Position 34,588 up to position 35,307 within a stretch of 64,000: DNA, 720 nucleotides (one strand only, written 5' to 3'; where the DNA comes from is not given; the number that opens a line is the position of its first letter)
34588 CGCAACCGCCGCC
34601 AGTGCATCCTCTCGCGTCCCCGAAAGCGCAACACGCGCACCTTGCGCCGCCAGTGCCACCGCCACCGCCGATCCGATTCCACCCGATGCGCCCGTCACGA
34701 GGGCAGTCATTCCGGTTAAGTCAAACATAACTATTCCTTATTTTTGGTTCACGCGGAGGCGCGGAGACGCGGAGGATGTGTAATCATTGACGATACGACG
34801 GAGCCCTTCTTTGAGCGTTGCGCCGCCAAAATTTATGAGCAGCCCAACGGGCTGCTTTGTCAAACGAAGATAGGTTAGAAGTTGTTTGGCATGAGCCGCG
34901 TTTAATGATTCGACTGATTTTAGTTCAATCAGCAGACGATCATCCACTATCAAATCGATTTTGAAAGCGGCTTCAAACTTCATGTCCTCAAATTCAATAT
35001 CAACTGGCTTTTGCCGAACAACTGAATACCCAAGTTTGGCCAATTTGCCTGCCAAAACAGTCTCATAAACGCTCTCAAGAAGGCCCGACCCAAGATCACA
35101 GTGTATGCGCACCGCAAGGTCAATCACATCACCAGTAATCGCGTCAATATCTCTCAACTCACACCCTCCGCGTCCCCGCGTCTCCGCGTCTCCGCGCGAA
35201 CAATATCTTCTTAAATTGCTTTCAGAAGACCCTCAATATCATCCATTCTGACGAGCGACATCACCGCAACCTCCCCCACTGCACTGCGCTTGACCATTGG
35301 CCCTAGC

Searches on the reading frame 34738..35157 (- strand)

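Call 4: search_protein_families(library=pfam, proteins=[window:34738-35157:-], max_evalue=1)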
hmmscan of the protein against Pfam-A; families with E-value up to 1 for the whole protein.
window:34738-35157:- (139 aa): 2 families
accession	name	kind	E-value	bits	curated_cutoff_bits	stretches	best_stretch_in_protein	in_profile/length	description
PF13366.12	PDDEXK_3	-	1.7e-35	122.4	22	1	6-122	2-117/117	PD-(D/E)XK nuclease superfamily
PF01930.23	Cas_Cas4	-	0.0093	16.5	22.7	1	31-101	28-93/160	Domain of unknown function DUF83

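Call 5: search_protein_families(library=ncbifam, proteins=[window:34738-35157:-], max_evalue=1)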
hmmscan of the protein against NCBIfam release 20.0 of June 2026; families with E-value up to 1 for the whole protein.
window:34738-35157:- (139 aa): 2 families
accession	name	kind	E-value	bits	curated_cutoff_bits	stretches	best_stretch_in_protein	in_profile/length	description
TIGR04256.1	GxxExxY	subfamily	2.1e-35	121.6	35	1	7-123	2-116/116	GxxExxY protein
NF041492.1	MobF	equivalog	0.23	11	100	1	26-58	202-234/299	MobF family relaxase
